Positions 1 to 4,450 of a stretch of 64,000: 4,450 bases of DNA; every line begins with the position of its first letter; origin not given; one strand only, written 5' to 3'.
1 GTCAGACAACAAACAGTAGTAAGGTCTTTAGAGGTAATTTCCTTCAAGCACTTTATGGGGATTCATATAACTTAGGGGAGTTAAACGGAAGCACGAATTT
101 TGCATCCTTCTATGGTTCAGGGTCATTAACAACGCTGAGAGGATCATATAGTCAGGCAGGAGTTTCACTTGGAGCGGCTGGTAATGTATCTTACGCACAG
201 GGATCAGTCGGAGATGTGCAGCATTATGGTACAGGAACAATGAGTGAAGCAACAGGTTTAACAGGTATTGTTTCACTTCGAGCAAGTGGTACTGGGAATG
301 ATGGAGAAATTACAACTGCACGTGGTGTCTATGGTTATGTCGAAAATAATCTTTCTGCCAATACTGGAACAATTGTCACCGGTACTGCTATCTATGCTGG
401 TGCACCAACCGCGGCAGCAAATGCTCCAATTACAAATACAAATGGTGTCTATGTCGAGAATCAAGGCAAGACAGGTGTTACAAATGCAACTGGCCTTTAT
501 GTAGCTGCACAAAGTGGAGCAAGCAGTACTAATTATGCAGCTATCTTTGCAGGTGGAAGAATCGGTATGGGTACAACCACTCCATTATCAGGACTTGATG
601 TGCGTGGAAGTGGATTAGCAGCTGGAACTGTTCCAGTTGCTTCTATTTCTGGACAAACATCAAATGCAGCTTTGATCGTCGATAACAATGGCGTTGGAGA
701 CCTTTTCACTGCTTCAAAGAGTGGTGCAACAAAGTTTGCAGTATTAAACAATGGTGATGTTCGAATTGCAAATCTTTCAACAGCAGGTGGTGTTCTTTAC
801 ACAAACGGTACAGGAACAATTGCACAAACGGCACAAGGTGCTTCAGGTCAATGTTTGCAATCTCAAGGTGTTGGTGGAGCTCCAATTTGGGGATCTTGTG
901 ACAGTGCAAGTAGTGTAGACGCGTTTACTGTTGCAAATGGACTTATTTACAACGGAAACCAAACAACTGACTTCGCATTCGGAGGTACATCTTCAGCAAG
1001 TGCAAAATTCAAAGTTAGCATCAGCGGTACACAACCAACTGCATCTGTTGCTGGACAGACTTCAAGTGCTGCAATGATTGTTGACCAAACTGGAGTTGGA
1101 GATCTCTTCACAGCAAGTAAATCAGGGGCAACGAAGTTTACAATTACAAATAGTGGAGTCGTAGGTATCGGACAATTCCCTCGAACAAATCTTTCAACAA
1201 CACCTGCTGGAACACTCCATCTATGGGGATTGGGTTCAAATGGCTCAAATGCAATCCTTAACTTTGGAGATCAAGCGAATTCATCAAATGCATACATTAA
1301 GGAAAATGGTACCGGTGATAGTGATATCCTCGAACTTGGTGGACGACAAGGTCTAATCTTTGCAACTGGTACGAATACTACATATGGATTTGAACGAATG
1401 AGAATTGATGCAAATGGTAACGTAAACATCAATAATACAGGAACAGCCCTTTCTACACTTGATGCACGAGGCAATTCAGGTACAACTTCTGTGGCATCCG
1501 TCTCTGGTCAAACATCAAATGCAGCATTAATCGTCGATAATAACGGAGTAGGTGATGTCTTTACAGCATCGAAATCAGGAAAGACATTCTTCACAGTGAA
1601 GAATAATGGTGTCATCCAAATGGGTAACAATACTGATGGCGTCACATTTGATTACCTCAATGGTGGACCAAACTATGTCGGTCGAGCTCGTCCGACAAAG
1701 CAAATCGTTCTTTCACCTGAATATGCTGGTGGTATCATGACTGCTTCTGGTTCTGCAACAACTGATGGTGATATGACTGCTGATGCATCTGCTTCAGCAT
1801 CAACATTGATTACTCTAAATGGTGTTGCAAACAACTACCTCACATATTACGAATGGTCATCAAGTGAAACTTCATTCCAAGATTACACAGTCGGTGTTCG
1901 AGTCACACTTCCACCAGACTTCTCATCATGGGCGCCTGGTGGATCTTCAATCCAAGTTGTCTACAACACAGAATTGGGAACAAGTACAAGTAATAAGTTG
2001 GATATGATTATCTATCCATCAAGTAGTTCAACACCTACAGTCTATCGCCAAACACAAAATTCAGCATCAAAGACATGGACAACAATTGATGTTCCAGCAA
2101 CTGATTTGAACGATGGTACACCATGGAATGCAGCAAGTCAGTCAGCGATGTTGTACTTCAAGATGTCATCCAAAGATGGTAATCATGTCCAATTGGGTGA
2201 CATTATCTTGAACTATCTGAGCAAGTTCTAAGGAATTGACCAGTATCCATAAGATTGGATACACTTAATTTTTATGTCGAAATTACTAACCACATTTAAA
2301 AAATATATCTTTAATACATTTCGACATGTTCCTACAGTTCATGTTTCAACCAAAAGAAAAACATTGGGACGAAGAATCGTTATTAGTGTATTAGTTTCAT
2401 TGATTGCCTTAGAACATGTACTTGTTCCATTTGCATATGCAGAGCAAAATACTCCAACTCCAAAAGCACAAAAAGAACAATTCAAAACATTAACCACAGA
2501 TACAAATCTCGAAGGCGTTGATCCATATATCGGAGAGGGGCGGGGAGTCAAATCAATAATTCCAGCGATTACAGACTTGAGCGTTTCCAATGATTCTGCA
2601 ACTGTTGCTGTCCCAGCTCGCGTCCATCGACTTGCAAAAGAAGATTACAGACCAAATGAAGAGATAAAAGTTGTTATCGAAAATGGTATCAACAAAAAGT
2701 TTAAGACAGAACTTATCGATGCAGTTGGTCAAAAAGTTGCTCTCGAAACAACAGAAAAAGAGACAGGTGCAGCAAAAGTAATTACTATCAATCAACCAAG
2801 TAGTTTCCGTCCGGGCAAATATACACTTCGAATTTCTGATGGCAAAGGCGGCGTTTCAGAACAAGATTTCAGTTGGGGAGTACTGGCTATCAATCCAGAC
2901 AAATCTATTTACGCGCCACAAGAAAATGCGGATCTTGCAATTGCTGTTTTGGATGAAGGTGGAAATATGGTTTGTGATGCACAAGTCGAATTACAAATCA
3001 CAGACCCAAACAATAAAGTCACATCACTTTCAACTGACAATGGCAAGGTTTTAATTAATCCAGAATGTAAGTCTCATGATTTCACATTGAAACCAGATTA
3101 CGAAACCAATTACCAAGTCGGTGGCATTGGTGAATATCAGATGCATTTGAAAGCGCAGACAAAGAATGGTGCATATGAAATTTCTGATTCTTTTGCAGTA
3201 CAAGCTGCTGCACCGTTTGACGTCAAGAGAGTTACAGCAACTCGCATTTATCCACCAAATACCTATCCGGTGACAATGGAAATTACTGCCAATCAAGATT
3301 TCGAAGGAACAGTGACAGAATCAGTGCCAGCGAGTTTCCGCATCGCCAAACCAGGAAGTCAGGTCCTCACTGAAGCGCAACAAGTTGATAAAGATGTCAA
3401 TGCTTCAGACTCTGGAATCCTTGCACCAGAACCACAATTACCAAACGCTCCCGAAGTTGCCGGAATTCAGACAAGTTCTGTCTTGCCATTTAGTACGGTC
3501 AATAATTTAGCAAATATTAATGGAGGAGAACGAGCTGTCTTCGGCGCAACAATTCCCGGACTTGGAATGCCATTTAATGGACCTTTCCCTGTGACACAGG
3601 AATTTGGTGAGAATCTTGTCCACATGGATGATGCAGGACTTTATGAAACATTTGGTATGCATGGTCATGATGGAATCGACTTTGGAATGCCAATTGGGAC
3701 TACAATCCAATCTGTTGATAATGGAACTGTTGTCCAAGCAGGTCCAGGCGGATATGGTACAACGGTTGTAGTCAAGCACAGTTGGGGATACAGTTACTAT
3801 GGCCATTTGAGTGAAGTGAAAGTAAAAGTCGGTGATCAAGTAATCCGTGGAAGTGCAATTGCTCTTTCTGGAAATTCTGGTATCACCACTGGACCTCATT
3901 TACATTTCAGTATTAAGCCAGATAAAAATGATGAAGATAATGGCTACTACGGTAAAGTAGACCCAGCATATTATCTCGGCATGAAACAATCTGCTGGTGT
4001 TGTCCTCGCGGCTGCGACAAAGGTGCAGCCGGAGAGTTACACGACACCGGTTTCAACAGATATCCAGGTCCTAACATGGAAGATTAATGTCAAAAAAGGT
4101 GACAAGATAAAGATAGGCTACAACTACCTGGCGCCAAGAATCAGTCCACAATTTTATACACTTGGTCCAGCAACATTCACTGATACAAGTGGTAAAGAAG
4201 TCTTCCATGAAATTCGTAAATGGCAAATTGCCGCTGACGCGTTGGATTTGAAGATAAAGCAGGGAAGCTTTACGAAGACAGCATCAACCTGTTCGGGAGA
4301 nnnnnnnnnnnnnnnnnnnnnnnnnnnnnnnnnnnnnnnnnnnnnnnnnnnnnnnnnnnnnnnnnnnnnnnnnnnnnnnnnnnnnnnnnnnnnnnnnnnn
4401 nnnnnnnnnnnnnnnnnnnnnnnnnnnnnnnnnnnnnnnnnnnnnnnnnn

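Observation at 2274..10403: Giant 2709-aa surface protein joining an M23 peptidase to four ~1-kb tandem DUF2341-like/LamG-like modules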

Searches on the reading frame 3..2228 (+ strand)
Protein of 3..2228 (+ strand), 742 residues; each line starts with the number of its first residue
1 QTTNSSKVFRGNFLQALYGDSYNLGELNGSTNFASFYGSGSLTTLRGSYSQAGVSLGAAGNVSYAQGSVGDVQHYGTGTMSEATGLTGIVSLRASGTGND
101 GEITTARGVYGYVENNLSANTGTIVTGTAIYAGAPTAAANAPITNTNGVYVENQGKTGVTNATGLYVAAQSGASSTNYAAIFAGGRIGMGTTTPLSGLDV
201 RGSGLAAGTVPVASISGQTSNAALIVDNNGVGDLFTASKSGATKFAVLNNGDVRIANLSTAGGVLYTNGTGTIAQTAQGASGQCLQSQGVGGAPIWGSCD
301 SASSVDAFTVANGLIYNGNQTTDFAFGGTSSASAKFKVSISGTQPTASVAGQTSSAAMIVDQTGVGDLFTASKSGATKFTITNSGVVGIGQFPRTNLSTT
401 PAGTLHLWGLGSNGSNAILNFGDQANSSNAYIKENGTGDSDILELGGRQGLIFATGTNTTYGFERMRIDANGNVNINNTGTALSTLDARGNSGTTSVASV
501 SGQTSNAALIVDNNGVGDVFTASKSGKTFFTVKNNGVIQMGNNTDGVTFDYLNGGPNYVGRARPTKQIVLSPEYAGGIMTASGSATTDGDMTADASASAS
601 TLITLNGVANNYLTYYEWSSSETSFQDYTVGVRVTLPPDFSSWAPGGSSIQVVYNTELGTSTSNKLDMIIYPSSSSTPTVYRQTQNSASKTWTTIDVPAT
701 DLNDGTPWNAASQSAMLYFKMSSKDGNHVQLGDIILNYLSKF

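Call 5: search_protein_families(library=pfam, proteins=[window:216-2228:+], max_evalue=0.01)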
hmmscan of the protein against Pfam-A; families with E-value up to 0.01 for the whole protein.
window:216-2228:+ (671 aa): 0 families

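Call 22: search_protein_families(library=ncbifam, proteins=[window:216-2228:+], max_evalue=0.01)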
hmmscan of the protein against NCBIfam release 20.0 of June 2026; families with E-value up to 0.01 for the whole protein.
window:216-2228:+ (671 aa): 0 families

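Call 90: search_protein_families(library=phrogs, proteins=[window:3-2228:+], max_evalue=0.001)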
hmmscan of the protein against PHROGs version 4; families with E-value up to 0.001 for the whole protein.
window:3-2228:+ (742 aa): 0 families
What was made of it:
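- The window's own partner gives no PHROG hit (call 90).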

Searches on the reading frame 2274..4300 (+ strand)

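Call 15: find_related_loci(query=window:2274-4300:+, collection=genome_contigs, flank=10000)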
Query window:2274-4300:+ (675 aa) in genome_contigs; peptide patterns used: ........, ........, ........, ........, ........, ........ (x = any residue, [..] = any of these).
63 stretches matched a pattern; 3 encode a relative of the query (tblastn E <= 1e-3); 3 distinct loci.
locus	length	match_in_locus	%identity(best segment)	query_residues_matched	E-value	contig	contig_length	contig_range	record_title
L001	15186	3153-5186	85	1-674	0e+0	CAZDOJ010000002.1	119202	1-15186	MAG TPA_asm: uncultured Gammaproteobacteria bacterium isolate SRP292972_co3_93 genome assembly, contig: NODE_199_length_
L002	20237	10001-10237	38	493-568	1e-11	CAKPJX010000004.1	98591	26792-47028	MAG: uncultured Bacilli bacterium isolate REFINED_METABAT215_TOP10_CONTIGS_1500_ASSEMBLY_K77_MERGED__Hadza_MoBio_hadza-E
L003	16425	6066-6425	29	463-554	6e-8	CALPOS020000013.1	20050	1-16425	MAG: Sphingobacterium thalpophilum isolate HRS-ES1-bin-441 genome assembly, contig: HRSG-E10-C693, whole genome shotgun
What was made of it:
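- The 1.6-Mb contig is large for CPR, and the ortholog's record is titled Gammaproteobacteria (call 15).
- Tried and rejected: The genome_contigs scan found only the ortholog L001 and two unrelated M23 genes (call 15).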

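Call 42: predict_structure(alignment_id=A1)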
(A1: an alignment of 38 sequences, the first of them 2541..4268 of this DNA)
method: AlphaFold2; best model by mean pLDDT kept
length: 576 residues; sequences in the alignment: 38
mean_pLDDT: 80.1   pTM: 0.61
mean pLDDT of the five models: 80.1, 78.5, 78.0, 77.5, 74.8
residues with pLDDT >= 90: 238; 70-90: 218; 50-70: 44; < 50: 76
segments of 3 or more residues with pLDDT < 50: 1-18, 298-311, 325-339, 485-506
pLDDT, mean of each block of 10 residues (from residue 1): 45 47 78 83 87 88 82 82 72 90 89 90 96 91 91 98 98 90 93 97 93 93 95 85 95 94 87 84 79 50 38 80 49 37 81 76 62 85 92 97 94 95 98 96 89 93 78 84 45 29 53 94 94 68 86 82 66 53
secondary structure, 60 per line:
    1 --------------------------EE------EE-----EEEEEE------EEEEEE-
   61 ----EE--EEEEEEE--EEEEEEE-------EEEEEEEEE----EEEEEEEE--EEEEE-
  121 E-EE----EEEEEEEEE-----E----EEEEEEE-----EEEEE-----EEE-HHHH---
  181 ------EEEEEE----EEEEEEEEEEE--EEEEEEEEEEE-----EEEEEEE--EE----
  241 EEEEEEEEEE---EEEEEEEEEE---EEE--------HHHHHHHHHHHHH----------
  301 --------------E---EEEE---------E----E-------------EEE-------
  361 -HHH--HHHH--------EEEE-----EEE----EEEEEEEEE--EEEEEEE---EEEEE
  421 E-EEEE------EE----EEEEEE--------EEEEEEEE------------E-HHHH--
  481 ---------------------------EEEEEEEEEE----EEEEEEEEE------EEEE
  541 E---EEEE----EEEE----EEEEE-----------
elements in order: E42-47 E54-59 E69-75 E78-84 E92-100 E105-112 E115-119 E129-137 E148-154 E160-164 E170-172 H174-177 E187-192 E197-207 E210-220 E226-232 E241-250 E254-263 E267-269 H278-290 E319-322 E351-353 H367-370 E379-382 E388-390 E395-403 E406-412 E416-421 E423-426 E439-444 E453-460 H475-478 E508-517 E522-530 E537-541 E545-548 E553-556 E561-565
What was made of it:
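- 2544..3350 (+): MG/Ig-like scaffold, first part (aa 91-359): beta-sandwiches 1 and 2 and the first half of sandwich 3, with the invariant pair C234/C265. AF2 model with pLDDT 80-98 in this part (call 42).
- Checked: The region before M23 models as three beta-sandwiches (call 42).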

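Call 44: fold_search(model_id=the predicted structure, library=pdb)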
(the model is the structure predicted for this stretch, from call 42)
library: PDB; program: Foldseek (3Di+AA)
matches with E <= 10: 1804; with E <= 0.001: 477
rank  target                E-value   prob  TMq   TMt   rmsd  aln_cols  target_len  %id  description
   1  6ue4_A                5.5e-10  1.00  0.19  0.30  19.8       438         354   14  ShyA Endopeptidase from Vibrio cholerae (Closed form) (released 2020-05-27)
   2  8uin_A                6.8e-10  1.00  0.15  0.14  25.1       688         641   12  Structure of the C3bBb-albicin complex (released 2024-05-08)
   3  8uh2_A                7.9e-10  1.00  0.15  0.14  25.7       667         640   12  Complex of C3b with the inhibitor albicin (released 2024-05-08)
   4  8uin_G                1.1e-09  1.00  0.16  0.15  26.8       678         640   12  Structure of the C3bBb-albicin complex (released 2024-05-08)
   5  2hsi_A                1.3e-09  1.00  0.20  0.48  22.8       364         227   15  Crystal structure of putative peptidase M23 from pseudomonas aeruginosa, New York Structural Genomics Consortium (released 2006-08-08)
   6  6jmx                  1.7e-09  1.00  0.19  0.42  24.0       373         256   17  Structure of open form of peptidoglycan peptidase (released 2020-01-15)
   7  3slu_B                1.9e-09  1.00  0.20  0.31  19.6       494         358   12  Crystal structure of NMB0315 (released 2012-02-01)
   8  2hsi_B                2.3e-09  1.00  0.19  0.47  22.8       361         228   15  Crystal structure of putative peptidase M23 from pseudomonas aeruginosa, New York Structural Genomics Consortium (released 2006-08-08)
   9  6jmy                  3.2e-09  1.00  0.20  0.45  24.4       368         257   18  Structure of wild type closed form of peptidoglycan peptidase (released 2020-01-15)
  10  6ue4_B                3.5e-09  1.00  0.18  0.29  18.8       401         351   14  ShyA Endopeptidase from Vibrio cholerae (Closed form) (released 2020-05-27)
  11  6rur_A                3.7e-09  1.00  0.16  0.14  24.8       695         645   12  Structure of the SCIN stabilized C3bBb convertase bound to properdin (released 2019-08-21)
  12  2a73_A                3.7e-09  1.00  0.15  0.14  25.6       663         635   12  Human Complement Component C3 (released 2005-09-27)
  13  4qpb_B                4.8e-09  1.00  0.19  0.79   2.5       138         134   30  Catalytic domain of the antimicrobial peptidase lysostaphin from Staphylococcus simulans crystallized in the absence o (released 2014-07-09)
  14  2gu1                  7.6e-09  1.00  0.19  0.33  19.1       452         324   13  Crystal structure of a zinc containing peptidase from vibrio cholerae (released 2006-07-04)
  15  2win_A                8.0e-09  1.00  0.15  0.14  25.1       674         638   12  C3 convertase (C3bBb) stabilized by SCIN (released 2009-06-09)
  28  9gy1                  5.9e-08  1.00  0.19  0.78   3.0       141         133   37  High resolution crystal structure of StM23 peptidoglycan hydrolase (released 2025-06-04)
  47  4qpb_A                1.6e-07  1.00  0.19  0.79   2.5       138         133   30  Catalytic domain of the antimicrobial peptidase lysostaphin from Staphylococcus simulans crystallized in the absence o (released 2014-07-09)
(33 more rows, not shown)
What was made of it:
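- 2544..3350 (+): Foldseek matches complement C3 and alpha2-macroglobulin MG arrays (call 44).
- On Peptidase M23 (PF01551; lysostaphin/LytM family): Foldseek to lysostaphin 4qpb gives TMt 0.79 and rmsd 2.5 Å over 138 columns; to StM23 9gy1, TMt 0.78 (call 44).
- Fold of M23 and the sandwiches: calls 42, 44.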

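Call 90: search_protein_families(library=phrogs, proteins=[L001:12-3107:+], max_evalue=0.001)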
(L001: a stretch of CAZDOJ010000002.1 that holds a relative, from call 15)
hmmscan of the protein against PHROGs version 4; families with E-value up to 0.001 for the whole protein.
L001:12-3107:+ (1032 aa): 0 families

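Call 91: search_protein_families(library=pfam, proteins=[L001:12-3107:+], max_evalue=0.001)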
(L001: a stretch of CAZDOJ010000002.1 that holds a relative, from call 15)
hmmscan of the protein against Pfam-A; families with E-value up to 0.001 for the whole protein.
L001:12-3107:+ (1032 aa): 0 families

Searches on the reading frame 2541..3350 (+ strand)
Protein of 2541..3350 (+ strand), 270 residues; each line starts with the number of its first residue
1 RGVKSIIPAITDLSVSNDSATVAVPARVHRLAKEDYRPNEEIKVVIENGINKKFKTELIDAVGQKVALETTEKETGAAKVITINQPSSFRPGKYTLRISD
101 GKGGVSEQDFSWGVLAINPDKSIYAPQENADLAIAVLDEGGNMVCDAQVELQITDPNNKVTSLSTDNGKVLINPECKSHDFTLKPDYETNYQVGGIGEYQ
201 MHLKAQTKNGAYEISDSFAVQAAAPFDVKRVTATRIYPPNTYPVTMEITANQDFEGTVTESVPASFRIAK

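Call 41: search_protein_families(library=phrogs, proteins=[window:2541-3350:+], max_evalue=0.01)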
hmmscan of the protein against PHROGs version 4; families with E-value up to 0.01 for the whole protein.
window:2541-3350:+ (270 aa): 0 families

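Call 67: search_protein_representatives(protein=window:2541-3350:+)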
Query: 270 residues. Proteins with E-value up to 0.001 (for the whole library): 1960; up to 1e-10: 1696; up to 1e-30: 1031. The best 150 are listed.
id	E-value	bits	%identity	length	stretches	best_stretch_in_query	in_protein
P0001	1.9e-172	587.9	100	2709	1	1-270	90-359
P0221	1.1e-101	356.1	43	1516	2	24-268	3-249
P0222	4.9e-100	350.7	40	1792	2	14-268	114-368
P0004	1.7e-93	329.2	60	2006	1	19-269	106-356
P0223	3.9e-86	305.1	44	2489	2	27-268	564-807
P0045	8.5e-82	290.9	35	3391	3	67-268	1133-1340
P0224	1.3e-77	277.2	49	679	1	14-268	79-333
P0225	2.2e-76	273.2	51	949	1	7-270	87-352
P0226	1.9e-75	270.1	49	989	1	14-268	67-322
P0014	2.6e-75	269.7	53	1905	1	18-268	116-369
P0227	3.4e-75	269.3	49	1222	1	20-268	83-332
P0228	1.0e-74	267.8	33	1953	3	55-268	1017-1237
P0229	2.3e-74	266.6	50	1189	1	8-268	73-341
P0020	2.1e-73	263.5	48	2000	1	6-268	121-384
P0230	3.6e-73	262.7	47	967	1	8-269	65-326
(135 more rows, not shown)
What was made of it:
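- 2544..3350 (+): The family has 1960 cluster representatives (call 67).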
